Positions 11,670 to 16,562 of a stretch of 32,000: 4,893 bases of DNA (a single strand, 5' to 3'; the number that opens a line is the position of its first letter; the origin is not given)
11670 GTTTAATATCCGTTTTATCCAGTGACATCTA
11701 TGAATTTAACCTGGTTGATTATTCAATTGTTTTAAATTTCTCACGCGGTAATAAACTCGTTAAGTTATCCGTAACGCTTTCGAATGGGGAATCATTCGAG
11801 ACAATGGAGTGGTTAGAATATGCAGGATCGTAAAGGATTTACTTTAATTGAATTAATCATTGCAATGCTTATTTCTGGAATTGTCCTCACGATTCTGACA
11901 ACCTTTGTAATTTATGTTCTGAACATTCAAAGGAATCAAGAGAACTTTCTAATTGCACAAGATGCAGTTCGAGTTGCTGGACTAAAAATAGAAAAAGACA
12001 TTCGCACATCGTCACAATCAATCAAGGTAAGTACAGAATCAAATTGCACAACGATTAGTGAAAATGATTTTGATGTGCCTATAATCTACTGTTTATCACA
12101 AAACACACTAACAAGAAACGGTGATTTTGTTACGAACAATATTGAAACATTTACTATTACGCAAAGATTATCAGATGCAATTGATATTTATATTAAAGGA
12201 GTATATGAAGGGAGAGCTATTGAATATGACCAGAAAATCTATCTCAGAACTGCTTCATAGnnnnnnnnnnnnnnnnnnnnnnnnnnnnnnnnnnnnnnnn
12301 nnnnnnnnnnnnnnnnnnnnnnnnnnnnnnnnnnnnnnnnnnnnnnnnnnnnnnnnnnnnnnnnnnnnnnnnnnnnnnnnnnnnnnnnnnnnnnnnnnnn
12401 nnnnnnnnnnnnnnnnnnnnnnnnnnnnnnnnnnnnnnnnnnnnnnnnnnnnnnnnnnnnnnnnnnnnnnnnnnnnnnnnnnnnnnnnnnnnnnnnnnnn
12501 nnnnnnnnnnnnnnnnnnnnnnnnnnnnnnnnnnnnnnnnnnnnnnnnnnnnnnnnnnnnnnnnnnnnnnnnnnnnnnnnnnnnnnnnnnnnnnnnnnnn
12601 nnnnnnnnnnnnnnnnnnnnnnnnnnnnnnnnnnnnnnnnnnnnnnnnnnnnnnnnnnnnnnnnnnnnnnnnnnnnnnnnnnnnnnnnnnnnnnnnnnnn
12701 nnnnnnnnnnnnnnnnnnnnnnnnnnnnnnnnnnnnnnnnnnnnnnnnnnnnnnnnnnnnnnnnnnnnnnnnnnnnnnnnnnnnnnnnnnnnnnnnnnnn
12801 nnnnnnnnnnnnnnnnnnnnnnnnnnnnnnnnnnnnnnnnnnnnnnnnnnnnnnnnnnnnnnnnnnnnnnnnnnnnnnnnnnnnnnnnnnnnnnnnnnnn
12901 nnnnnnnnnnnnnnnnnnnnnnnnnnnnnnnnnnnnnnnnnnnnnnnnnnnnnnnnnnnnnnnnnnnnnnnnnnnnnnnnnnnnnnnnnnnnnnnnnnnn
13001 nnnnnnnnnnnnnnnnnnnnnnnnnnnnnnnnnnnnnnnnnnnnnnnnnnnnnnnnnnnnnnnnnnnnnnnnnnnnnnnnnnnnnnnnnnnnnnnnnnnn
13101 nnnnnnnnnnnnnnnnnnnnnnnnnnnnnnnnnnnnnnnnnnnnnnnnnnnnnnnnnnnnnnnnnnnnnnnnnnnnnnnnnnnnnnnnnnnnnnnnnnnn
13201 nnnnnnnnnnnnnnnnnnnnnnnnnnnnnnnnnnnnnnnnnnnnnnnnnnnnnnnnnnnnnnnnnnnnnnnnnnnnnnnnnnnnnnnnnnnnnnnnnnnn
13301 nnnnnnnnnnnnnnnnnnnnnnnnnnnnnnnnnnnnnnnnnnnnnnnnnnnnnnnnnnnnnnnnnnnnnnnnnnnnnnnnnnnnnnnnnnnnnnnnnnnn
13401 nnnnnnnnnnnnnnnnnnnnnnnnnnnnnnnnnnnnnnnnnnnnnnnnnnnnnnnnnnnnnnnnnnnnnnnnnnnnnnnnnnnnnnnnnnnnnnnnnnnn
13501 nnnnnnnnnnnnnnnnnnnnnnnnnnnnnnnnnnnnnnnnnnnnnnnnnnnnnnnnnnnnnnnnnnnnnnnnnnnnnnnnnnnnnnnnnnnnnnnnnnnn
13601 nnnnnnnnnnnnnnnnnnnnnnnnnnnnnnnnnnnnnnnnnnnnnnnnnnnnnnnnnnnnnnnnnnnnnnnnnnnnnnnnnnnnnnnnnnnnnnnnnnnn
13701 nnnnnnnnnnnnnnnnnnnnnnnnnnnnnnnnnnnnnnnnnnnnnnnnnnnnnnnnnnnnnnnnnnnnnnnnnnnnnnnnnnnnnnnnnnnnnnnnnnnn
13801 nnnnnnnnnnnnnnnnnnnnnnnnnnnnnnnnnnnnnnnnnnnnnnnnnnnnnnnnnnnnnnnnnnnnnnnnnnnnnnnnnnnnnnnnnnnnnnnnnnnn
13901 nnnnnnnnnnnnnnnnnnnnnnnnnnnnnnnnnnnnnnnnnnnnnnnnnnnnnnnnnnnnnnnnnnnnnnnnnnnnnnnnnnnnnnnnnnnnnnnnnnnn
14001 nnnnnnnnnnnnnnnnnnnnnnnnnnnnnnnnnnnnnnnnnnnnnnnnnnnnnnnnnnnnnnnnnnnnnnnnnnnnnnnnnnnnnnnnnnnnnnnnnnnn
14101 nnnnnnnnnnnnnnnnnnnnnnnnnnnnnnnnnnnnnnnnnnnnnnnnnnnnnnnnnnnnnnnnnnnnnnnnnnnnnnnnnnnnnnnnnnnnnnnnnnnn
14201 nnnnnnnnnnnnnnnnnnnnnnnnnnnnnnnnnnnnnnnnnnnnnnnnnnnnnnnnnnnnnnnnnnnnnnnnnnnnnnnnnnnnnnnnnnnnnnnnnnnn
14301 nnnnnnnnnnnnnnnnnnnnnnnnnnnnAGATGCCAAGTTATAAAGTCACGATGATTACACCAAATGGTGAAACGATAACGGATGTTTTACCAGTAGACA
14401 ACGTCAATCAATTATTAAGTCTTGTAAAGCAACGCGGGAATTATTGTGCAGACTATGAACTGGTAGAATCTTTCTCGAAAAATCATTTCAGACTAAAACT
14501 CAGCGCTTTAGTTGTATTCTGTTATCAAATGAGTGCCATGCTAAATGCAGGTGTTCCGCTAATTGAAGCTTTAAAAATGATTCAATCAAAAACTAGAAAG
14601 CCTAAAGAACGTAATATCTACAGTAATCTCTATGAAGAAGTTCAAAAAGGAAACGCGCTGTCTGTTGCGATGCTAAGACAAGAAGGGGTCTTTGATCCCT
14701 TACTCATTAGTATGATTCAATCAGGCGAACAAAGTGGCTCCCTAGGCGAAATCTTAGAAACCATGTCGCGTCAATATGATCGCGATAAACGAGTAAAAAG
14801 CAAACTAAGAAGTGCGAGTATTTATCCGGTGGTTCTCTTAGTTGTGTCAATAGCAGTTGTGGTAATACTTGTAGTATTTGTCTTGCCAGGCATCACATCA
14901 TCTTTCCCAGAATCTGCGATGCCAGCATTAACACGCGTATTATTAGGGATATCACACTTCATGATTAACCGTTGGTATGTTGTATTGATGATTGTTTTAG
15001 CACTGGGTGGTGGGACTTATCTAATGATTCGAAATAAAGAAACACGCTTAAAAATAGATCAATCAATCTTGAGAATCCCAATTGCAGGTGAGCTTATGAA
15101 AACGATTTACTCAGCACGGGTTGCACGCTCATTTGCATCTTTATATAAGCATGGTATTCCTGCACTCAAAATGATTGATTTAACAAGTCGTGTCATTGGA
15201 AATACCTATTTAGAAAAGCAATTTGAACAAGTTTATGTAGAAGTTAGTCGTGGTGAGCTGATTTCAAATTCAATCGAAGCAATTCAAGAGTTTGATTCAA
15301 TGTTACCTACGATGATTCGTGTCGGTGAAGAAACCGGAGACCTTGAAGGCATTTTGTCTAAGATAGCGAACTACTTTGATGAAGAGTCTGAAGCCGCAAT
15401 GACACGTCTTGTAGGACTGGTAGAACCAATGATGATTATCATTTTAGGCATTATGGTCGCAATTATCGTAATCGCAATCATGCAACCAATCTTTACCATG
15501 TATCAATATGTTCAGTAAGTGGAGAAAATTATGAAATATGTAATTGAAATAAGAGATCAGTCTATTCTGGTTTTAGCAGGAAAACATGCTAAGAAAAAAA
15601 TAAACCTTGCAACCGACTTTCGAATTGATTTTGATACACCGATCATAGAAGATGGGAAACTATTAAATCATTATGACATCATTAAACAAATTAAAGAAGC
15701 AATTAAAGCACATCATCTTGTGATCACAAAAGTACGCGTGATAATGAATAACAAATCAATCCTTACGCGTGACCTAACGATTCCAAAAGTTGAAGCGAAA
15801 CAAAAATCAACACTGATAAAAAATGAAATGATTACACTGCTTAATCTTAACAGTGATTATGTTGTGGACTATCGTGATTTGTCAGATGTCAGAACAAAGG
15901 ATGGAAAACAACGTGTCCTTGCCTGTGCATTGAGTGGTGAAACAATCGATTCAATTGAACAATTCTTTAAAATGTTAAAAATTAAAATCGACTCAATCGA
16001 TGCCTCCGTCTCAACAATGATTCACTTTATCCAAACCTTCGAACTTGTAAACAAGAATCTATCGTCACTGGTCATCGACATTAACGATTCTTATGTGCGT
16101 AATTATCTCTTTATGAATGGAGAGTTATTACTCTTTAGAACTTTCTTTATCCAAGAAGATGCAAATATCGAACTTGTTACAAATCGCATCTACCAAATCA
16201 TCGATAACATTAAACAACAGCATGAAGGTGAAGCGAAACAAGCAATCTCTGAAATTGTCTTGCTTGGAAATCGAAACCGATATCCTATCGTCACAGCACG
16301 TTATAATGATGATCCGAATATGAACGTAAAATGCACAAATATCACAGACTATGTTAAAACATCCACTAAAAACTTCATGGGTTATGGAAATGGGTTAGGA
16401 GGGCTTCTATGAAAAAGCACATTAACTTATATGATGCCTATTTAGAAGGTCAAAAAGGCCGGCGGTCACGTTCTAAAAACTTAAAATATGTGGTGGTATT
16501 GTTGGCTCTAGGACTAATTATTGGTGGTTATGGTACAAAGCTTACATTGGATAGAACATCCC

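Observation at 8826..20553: Self-contained Gram-positive type IV pilus locus wedged between housekeeping genes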

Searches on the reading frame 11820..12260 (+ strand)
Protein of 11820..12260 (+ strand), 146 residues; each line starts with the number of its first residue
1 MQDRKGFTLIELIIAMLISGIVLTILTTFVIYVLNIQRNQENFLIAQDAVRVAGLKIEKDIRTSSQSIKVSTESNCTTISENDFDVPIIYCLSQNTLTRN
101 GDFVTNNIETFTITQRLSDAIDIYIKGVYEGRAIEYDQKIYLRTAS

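Call 4: search_protein_families(library=pfam, proteins=[window:11820-12260:+], max_evalue=0.01)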
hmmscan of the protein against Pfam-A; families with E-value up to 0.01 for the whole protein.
window:11820-12260:+ (146 aa): 2 families
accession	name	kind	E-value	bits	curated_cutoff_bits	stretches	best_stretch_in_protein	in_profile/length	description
PF07963.17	N_methyl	-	2.6e-09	36.7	21.2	1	1-26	1-26/27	Prokaryotic N-terminal methylation motif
PF04790.18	Sarcoglycan_1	-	0.00063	19.6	32.5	1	2-114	5-123/259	Sarcoglycan complex subunit protein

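Call 12: search_protein_families(library=ncbifam, proteins=[window:11820-12260:+], max_evalue=0.1)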
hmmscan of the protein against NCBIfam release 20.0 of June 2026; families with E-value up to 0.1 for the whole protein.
window:11820-12260:+ (146 aa): 11 families
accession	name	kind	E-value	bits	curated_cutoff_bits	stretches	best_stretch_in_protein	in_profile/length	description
TIGR02532.1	IV_pilin_GFxxxE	domain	1.3e-07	31.2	16.3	1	4-26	1-23/24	prepilin-type N-terminal cleavage/methylation domain-containing protein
NF038304.1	EPS_HpsC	equivalog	3.6e-07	30.1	200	1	2-61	18-77/318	hormogonium polysaccharide secretion pseudopilin HpsC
NF041002.1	pilin_ComGF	equivalog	4.6e-06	26.9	80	1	5-99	2-94/139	competence type IV pilus minor pilin ComGF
NF041013.1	T4P_ComGE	equivalog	7.9e-06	25.9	49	1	5-78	4-77/83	competence type IV pilus minor pilin ComGE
NF007848.0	PRK10557.1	equivalog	2.2e-05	23.8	120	1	3-64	9-70/192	prepilin peptidase-dependent protein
TIGR02599.1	TIGR02599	subfamily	0.0077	15.5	256.5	1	6-35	1-30/361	Verru_Chthon cassette protein C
NF007800.0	PRK10506.1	equivalog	0.014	15.3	158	1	1-32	5-32/163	prepilin peptidase-dependent protein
NF009727.0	PRK13254.1-1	equivalog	0.028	14.1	126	1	4-71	8-75/144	cytochrome c maturation protein CcmE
NF007660.0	PRK10332.1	equivalog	0.052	14.1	86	1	2-57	6-62/107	prepilin-type N-terminal cleavage/methylation domain-containing protein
TIGR01710.1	typeII_sec_gspG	equivalog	0.057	13.5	88.85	1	5-29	1-25/134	type II secretion system major pseudopilin GspG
TIGR01707.1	gspI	equivalog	0.07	13.6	44.35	0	6-39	1-35/101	type II secretion system minor pseudopilin GspI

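Call 92: search_solved_structures(query=A6, max_evalue=1)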
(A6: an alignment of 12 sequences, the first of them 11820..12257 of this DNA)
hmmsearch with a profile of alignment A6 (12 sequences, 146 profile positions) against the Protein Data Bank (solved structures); distinct sequences matched with E-value up to 1: 22.
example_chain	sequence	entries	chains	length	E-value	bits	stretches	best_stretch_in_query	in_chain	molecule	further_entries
9egp_A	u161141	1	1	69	3.6e-06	30.1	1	1-58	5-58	Geopilin domain 1 protein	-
7tgg_A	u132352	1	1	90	7.5e-06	29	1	1-59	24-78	Geopilin domain 1 protein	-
9lab_B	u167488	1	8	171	0.002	21.2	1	1-23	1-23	MSHA major pilin subunit MshA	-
9laa_A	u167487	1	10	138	0.0024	20.9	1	2-25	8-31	Type IV pilin protein PilA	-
8pfb_G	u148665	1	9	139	0.0036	20.4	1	7-54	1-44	Type IV pilin PilE1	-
2m7g_A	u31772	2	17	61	0.021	17.9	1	7-59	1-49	Geopilin domain 1 protein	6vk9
8uhf_A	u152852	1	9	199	0.029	17.4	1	7-38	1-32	Toxin co-regulated pilin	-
8tj2_C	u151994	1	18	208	0.048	16.7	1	7-41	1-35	Type IV major pilin protein PilA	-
6ysl_A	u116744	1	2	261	0.084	15.9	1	36-122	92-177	Motility protein B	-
8p3b_A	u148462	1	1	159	0.21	14.6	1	7-25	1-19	Fimbrial protein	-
3mvp_A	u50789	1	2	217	0.21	14.6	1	56-103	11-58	TetR/AcrR transcriptional regulator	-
2hi2_A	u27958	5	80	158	0.24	14.4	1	7-25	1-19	Fimbrial protein | PilA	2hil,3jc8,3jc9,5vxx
5kua_A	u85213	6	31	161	0.24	14.4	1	7-25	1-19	pilin | Neisseria meningitidis PilE variant SB-GATDH | Neisseria meningitidis PilE, SB-DATDH variant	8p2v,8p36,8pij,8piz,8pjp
1ay2_A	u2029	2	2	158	0.25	14.4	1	7-25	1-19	TYPE 4 PILIN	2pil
8tum_e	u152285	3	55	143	0.26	14.3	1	7-25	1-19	Type IV major pilin protein PilA | Pilin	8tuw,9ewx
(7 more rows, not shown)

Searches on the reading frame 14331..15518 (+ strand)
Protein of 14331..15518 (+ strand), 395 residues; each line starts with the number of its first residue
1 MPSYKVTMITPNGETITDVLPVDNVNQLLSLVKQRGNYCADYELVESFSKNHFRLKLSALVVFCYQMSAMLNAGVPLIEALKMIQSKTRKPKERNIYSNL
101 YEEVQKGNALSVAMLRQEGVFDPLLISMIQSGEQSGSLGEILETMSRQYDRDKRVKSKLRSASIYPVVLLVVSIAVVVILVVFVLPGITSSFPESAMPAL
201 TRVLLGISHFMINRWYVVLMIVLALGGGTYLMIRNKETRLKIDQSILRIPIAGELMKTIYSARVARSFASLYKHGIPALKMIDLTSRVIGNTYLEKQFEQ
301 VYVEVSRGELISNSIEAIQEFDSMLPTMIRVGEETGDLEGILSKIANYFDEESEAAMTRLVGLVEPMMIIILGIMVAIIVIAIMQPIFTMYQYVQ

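Call 4: search_protein_families(library=pfam, proteins=[window:14331-15518:+], max_evalue=0.01)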
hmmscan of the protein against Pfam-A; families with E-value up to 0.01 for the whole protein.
window:14331-15518:+ (395 aa): 1 family
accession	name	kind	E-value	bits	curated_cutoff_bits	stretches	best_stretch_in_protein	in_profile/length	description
PF00482.28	T2SSF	-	2.4e-56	189.5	25.2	2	63-186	1-125/125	Type II secretion system (T2SS), protein F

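Call 12: search_protein_families(library=ncbifam, proteins=[window:14331-15518:+], max_evalue=0.1)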
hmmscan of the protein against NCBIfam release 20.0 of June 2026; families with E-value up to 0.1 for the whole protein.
window:14331-15518:+ (395 aa): 6 families
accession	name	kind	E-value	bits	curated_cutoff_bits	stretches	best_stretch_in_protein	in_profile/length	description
TIGR02120.1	GspF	equivalog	3.6e-88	296.5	424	1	50-393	55-400/401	type II secretion system inner membrane protein GspF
NF052607.1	T4PiliAsmPilCThrm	equivalog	5.4e-67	226.6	700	1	1-390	1-400/406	type IV pilus assembly protein PilC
NF007861.0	PRK10573.1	equivalog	1.9e-65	221.5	401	1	4-390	7-394/401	protein transport protein HofC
NF052606.1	T4PiliAsmPilCMyx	equivalog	1.1e-64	218.8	700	1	59-394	81-418/419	type IV pilus assembly protein PilC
NF047826.1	T3SSXpsF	equivalog_domain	3.1e-61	207.4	650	1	55-390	63-400/405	type II secretion system protein XpsF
NF041012.2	T4P_ComGB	equivalog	2.4e-44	152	240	1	63-391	6-331/332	competence type IV pilus assembly protein ComGB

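Call 26: find_related_loci(query=window:14331-15518:+, collection=metagenome_contigs, flank=10000)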
Query window:14331-15518:+ (395 aa) in metagenome_contigs; peptide patterns used: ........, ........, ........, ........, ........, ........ (x = any residue, [..] = any of these).
63 stretches matched a pattern; 30 encode a relative of the query (tblastn E <= 1e-3); 30 distinct loci.
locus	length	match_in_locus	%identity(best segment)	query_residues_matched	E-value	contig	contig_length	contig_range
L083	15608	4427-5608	62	1-394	7e-166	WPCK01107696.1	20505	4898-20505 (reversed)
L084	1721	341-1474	63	1-378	5e-175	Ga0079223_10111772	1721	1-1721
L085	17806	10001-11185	58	1-395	4e-147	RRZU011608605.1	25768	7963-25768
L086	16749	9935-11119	46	1-394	4e-118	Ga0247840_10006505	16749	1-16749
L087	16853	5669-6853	45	1-394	2e-111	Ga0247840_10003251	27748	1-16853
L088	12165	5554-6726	47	1-391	4e-111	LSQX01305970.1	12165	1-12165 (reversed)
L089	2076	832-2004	41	1-391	2e-116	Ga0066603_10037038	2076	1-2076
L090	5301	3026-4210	45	1-394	4e-110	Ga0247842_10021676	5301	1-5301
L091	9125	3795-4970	47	3-394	1e-109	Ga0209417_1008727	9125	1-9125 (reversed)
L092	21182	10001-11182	44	1-394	6e-108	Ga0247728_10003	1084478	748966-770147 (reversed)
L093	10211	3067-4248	42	1-394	9e-107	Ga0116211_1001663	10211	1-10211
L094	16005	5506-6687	42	1-394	9e-107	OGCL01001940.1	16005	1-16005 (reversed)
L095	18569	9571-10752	42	1-394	2e-106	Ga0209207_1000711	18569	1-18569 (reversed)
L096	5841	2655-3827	45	1-391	3e-106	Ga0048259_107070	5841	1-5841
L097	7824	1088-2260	44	1-391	4e-105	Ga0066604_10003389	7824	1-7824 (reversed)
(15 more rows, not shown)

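Call 44: search_protein_families(library=ncbifam, proteins=[L086:15024-16079:+, L092:15924-16979:+], max_evalue=1e-10)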
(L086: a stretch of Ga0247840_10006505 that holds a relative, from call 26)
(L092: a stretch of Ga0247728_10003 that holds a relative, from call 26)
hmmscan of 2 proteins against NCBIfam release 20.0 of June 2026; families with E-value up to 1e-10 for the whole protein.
L086:15024-16079:+ (351 aa): 15 families
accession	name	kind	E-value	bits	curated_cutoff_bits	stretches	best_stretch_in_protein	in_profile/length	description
TIGR01420.1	pilT_fam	subfamily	3.2e-133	444.2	319.1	1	2-342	2-342/343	PilT/PilU family type 4a pilus ATPase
TIGR02525.1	plasmid_TraJ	equivalog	7e-48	163.5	368.3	1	2-310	12-339/372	plasmid transfer ATPase TraJ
TIGR02533.1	type_II_gspE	equivalog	4.6e-47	160.8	630.25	1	113-267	234-378/486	type II secretion system ATPase GspE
TIGR02538.1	type_IV_pilB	equivalog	5.3e-44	150.8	675.65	1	119-267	313-451/564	type IV-A pilus assembly ATPase PilB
TIGR02524.1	dot_icm_DotB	equivalog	7.6e-43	147.1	463.3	1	2-306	6-322/358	Dot/Icm type IV secretion system ATPase DotB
NF007755.0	PRK10436.1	equivalog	2.6e-41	141.8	617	1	2-268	89-355/465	type II secretion system protein GspE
NF041000.1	ATPase_ComGA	equivalog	6e-41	140.2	300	1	3-269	1-266/267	competence type IV pilus ATPase ComGA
NF053534.1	T4PilAsmATPsTfpB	equivalog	1.9e-36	125.7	850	1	116-242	330-452/584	type IV pilus assembly ATPase TfpB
NF058587.1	archaellum_moto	equivalog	1.3e-18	67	550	1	125-239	278-393/527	archaellum flagellar ATPase motor FlaI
TIGR02782.1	TrbB_P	equivalog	4.7e-18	65.5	304.55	1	3-263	12-276/303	P-type conjugative transfer ATPase TrbB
TIGR02788.1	VirB11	equivalog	3.2e-15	55.9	249.95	1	116-249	138-272/308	P-type DNA transfer ATPase VirB11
TIGR03819.1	heli_sec_ATPase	hypoth_equivalog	1.9e-14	53.6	373.15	1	9-263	59-323/340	TadA family conjugal transfer-associated ATPase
NF010407.0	PRK13833.1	subfamily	1.8e-12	47.4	499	1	120-263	142-283/323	conjugal transfer protein TrbB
NF010469.0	PRK13894.1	subfamily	3.6e-12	46.3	508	1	124-242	151-267/320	conjugal transfer ATPase TrbB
NF053672.1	bindosome_BasE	exception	3.8e-11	42.4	1000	1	66-258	217-406/512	bindosome assembly system ATPase subunit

L092:15924-16979:+ (351 aa): 15 families
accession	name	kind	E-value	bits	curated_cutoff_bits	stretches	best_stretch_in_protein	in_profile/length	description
TIGR01420.1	pilT_fam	subfamily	1.7e-134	448.4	319.1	1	2-341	2-341/343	PilT/PilU family type 4a pilus ATPase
TIGR02525.1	plasmid_TraJ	equivalog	4e-53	180.7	368.3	1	5-336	15-365/372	plasmid transfer ATPase TraJ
TIGR02524.1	dot_icm_DotB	equivalog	5.8e-48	163.9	463.3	1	4-330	8-346/358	Dot/Icm type IV secretion system ATPase DotB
TIGR02533.1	type_II_gspE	equivalog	3e-46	158.1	630.25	1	111-241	232-358/486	type II secretion system ATPase GspE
TIGR02538.1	type_IV_pilB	equivalog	4.2e-43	147.8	675.65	1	112-241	306-431/564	type IV-A pilus assembly ATPase PilB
NF007755.0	PRK10436.1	equivalog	1.1e-41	143.1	617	1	4-268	91-355/465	type II secretion system protein GspE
NF041000.1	ATPase_ComGA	equivalog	3.1e-40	137.9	300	1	5-269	3-266/267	competence type IV pilus ATPase ComGA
NF053534.1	T4PilAsmATPsTfpB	equivalog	7.7e-40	136.8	850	1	114-242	328-452/584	type IV pilus assembly ATPase TfpB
NF058587.1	archaellum_moto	equivalog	1.9e-19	69.8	550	1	123-240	276-394/527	archaellum flagellar ATPase motor FlaI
TIGR02782.1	TrbB_P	equivalog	2.4e-17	63.2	304.55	1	118-264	132-277/303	P-type conjugative transfer ATPase TrbB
TIGR02788.1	VirB11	equivalog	5.7e-14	51.9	249.95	1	112-243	135-266/308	P-type DNA transfer ATPase VirB11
TIGR03819.1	heli_sec_ATPase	hypoth_equivalog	1.3e-13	50.9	373.15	1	110-264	167-324/340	TadA family conjugal transfer-associated ATPase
NF010407.0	PRK13833.1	subfamily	1.1e-12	48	499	1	118-264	140-284/323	conjugal transfer protein TrbB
NF053672.1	bindosome_BasE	exception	4.1e-12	45.6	1000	1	54-259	205-407/512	bindosome assembly system ATPase subunit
NF010469.0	PRK13894.1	subfamily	5.6e-12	45.6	508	1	113-245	141-270/320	conjugal transfer ATPase TrbB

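Call 45: search_protein_families(library=pfam, proteins=[L083:10832-12952:+, L083:202-1071:+, L086:8258-9904:+, L092:8485-9990:+, L083:2385-4427:+, L085:7905-10004:+], max_evalue=0.01)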
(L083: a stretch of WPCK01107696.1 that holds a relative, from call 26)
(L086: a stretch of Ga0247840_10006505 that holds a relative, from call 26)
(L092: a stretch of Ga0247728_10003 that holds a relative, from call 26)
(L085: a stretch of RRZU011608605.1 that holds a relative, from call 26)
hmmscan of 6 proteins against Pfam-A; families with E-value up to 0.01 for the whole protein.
L083:10832-12952:+ (706 aa): 6 families
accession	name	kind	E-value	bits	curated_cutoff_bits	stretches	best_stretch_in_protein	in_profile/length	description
PF13487.12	HD_5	-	3.5e-27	95.7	27.2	1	534-696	5-170/170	HD domain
PF00990.26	GGDEF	-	2.6e-22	79.7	23.8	1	373-518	1-156/161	Diguanylate cyclase, GGDEF domain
PF01966.28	HD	-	3.2e-07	31.1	22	1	550-662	8-114/116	HD domain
PF13188.13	PAS_8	-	1.7e-06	28.1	21.8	1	254-304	4-54/65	PAS domain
PF00989.32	PAS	-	0.00014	22.2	22.6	1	256-358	6-112/113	PAS fold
PF13426.13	PAS_9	-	0.00034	21.3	27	1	262-358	2-100/103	PAS domain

L083:202-1071:+ (289 aa): 4 families
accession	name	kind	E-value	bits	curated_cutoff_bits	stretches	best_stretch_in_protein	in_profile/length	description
PF01636.29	APH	-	9.1e-38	130.8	23.2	1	11-228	4-231/239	Phosphotransferase enzyme family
PF03881.20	Fructosamin_kin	-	0.00055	19.7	22.4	1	18-195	30-215/288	Fructosamine kinase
PF19974.5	TCAD9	-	0.00071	19.3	40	1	164-198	292-326/429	Ternary complex associated domain 9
PF02958.26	EcKL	-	0.0058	16.4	22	1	126-197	164-249/294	Ecdysteroid kinase-like family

L086:8258-9904:+ (548 aa): 1 family
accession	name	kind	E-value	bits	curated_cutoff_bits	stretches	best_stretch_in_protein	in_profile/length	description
PF14341.11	PilX_N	-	0.0028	18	25.5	1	13-62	1-50/51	PilX N-terminal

L092:8485-9990:+ (501 aa): 2 families
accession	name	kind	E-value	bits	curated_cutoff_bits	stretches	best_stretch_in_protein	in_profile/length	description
PF23981.1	DUF7305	-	5.2e-06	26.9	27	1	416-466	130-179/185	Domain of unknown function (DUF7305)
PF14341.11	PilX_N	-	0.00029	21.2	25.5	1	24-73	1-50/51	PilX N-terminal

L083:2385-4427:+ (680 aa): 1 family
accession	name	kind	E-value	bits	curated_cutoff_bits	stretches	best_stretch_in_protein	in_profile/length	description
PF23981.1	DUF7305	-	4.3e-08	33.7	27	2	561-635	108-182/185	Domain of unknown function (DUF7305)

L085:7905-10004:+ (699 aa): 0 families

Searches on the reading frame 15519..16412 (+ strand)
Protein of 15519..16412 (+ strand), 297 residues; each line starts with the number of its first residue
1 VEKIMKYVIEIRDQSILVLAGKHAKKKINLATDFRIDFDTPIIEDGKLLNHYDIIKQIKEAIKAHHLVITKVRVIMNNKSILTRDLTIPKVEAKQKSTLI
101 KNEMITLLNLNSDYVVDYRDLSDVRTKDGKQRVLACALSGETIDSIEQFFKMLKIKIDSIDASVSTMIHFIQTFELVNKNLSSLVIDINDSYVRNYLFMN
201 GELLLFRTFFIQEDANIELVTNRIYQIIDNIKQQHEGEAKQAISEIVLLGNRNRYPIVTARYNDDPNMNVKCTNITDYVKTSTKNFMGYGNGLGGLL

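Call 4: search_protein_families(library=pfam, proteins=[window:15519-16412:+], max_evalue=0.01)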
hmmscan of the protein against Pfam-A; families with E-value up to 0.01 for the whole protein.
window:15519-16412:+ (297 aa): 0 families

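Call 12: search_protein_families(library=ncbifam, proteins=[window:15519-16412:+], max_evalue=0.1)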
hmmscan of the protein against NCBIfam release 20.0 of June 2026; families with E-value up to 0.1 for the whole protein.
window:15519-16412:+ (297 aa): 2 families
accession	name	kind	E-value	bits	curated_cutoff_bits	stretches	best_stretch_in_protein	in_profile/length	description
TIGR01175.1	pilM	subfamily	1e-06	28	133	1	9-212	8-219/348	type IV pilus assembly protein PilM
TIGR01829.1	AcAcCoA_reduct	subfamily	0.068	12.8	302.1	0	57-113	64-119/242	acetoacetyl-CoA reductase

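Call 36: search_solved_structures(query=A1, max_evalue=1)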
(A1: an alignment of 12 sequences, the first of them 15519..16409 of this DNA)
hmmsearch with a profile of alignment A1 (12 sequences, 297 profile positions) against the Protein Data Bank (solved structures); distinct sequences matched with E-value up to 1: 4.
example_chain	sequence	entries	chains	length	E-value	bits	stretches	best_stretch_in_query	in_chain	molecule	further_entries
3jc8_Ma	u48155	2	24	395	1.8e-14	56.7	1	13-210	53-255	Type IV pilus biogenesis protein PilM | PilM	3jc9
2ych_A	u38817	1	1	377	3.4e-07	32.8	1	38-193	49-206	COMPETENCE PROTEIN PILM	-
5eox_A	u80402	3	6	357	0.0028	19.9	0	4-204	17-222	Type 4 fimbrial biogenesis protein PilM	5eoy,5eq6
5eou_A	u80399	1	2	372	0.0034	19.7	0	4-204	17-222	Type 4 fimbrial biogenesis protein PilM,Type 4 fimbrial biogenesis protein PilN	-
